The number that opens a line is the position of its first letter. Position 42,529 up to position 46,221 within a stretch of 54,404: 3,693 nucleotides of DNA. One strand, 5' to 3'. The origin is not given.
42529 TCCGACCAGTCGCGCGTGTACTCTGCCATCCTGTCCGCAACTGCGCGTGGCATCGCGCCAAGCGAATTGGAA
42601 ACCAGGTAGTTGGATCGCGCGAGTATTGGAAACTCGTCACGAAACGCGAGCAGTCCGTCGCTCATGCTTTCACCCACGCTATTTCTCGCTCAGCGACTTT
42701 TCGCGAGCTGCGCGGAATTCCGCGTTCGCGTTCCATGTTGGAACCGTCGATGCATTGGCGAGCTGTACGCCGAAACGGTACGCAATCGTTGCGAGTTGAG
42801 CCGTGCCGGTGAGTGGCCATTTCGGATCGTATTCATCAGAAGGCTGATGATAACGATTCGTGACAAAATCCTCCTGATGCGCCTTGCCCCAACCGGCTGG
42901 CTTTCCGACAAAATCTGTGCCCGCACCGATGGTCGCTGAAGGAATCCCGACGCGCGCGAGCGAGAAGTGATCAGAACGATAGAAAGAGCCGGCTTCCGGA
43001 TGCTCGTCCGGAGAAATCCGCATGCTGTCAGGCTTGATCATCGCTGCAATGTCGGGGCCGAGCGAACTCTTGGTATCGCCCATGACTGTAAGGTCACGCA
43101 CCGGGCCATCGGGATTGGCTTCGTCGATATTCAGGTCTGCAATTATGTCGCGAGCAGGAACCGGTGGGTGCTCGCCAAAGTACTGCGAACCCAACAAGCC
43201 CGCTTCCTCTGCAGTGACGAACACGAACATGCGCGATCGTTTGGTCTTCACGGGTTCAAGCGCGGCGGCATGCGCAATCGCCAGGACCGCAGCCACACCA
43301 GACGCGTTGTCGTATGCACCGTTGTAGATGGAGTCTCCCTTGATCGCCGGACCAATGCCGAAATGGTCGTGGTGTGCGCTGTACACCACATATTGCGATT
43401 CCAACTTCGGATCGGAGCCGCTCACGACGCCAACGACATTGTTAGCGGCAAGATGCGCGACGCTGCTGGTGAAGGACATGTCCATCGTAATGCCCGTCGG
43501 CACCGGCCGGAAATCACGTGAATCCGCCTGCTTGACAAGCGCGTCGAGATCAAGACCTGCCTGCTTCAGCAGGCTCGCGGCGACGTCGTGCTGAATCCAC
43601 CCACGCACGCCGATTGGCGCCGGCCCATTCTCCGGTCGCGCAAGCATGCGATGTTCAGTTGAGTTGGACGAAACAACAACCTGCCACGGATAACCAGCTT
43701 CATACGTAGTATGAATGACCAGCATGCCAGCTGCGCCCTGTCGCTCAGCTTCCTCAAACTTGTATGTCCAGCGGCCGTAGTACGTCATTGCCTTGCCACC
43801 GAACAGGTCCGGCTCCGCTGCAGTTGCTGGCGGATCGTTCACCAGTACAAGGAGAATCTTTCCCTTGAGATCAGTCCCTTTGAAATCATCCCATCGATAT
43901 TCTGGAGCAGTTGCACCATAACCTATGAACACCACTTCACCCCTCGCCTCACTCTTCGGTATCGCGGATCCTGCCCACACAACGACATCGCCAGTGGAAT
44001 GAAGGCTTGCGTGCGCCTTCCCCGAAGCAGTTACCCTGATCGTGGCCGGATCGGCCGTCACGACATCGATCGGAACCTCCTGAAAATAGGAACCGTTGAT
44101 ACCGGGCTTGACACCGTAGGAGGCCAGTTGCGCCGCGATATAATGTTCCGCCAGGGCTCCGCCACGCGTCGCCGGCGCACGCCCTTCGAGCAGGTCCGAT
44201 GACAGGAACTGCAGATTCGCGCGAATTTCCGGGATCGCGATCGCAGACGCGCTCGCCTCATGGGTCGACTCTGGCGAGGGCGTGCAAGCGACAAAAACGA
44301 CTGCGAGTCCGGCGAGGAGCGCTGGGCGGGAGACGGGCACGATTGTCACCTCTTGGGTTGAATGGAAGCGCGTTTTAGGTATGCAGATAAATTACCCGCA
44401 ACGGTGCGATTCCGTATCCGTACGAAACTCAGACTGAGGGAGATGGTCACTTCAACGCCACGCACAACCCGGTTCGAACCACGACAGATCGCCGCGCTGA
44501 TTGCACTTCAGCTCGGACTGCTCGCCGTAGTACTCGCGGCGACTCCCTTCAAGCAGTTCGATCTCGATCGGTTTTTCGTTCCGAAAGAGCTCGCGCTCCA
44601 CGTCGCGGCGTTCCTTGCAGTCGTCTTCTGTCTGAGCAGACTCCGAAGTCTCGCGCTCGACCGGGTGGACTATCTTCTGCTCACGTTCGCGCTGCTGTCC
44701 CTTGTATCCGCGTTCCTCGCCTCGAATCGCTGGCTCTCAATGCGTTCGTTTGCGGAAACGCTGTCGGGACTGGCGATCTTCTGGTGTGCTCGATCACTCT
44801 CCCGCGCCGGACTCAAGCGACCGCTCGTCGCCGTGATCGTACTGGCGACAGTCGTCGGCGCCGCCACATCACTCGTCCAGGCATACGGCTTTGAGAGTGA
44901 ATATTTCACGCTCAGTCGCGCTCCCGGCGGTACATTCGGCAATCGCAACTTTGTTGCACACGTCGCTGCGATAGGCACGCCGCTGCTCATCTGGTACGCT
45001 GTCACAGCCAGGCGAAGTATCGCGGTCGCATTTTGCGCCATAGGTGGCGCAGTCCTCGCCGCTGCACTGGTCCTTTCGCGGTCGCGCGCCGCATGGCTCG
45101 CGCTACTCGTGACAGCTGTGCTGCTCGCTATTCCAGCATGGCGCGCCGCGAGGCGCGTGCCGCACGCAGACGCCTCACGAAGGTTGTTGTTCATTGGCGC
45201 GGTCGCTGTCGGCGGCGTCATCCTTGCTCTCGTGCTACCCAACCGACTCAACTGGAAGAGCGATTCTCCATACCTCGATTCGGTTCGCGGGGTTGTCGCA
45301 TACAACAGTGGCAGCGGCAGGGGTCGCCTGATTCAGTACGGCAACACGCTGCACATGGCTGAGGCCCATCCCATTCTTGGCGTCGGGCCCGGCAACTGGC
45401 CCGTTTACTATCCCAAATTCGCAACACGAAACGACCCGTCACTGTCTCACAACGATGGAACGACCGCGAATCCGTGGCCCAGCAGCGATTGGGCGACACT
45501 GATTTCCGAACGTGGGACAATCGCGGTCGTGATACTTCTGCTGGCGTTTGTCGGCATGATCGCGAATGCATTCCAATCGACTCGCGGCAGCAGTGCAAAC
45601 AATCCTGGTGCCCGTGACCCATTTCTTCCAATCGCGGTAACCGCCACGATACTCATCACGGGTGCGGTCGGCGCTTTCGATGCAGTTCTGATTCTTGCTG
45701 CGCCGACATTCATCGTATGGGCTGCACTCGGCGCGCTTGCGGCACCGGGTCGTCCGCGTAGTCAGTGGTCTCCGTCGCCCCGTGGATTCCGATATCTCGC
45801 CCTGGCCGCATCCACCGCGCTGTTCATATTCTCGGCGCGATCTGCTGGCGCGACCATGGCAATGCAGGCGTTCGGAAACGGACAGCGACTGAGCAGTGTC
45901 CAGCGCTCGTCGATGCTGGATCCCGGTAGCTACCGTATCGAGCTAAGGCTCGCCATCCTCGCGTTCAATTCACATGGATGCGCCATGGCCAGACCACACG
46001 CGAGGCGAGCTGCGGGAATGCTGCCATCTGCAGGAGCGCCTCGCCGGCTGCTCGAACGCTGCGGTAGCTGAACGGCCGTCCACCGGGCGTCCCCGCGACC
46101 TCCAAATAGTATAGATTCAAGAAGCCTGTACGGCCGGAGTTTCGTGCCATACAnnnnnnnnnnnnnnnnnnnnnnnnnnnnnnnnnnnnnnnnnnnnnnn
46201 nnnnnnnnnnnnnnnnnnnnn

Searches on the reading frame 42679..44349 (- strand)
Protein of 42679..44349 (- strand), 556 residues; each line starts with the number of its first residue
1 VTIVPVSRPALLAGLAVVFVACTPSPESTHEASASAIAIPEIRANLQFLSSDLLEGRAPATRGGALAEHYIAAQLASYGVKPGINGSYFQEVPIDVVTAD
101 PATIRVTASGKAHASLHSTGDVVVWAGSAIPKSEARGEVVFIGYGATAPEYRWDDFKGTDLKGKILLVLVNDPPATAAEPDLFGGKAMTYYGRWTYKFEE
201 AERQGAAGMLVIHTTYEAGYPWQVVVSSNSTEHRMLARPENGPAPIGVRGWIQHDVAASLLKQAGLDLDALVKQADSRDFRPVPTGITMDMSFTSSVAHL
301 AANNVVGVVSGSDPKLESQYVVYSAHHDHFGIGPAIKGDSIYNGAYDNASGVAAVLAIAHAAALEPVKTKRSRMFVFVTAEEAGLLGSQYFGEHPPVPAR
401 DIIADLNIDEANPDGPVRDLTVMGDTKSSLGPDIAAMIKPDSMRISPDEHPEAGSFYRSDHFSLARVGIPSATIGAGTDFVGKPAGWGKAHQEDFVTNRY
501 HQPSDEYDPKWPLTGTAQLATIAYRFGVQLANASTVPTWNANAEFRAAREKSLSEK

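Call 96: search_protein_families(library=pfam, proteins=[window:42679-44349:-], max_evalue=0.00001)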
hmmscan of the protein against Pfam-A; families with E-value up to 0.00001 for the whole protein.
window:42679-44349:- (556 aa): 1 family
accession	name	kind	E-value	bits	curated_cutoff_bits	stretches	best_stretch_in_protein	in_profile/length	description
PF04389.22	Peptidase_M28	-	2.1e-37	129.2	21.3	1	304-518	1-186/193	Peptidase family M28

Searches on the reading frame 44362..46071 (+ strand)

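Call 96: search_protein_families(library=pfam, proteins=[window:44362-46071:+], max_evalue=0.00001)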
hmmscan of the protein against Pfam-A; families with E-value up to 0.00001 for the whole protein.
window:44362-46071:+ (569 aa): 1 family
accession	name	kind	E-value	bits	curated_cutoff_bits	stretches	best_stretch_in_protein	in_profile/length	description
PF04932.20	Wzy_C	-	9.5e-16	58.4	31.7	1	230-392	4-148/149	O-Antigen ligase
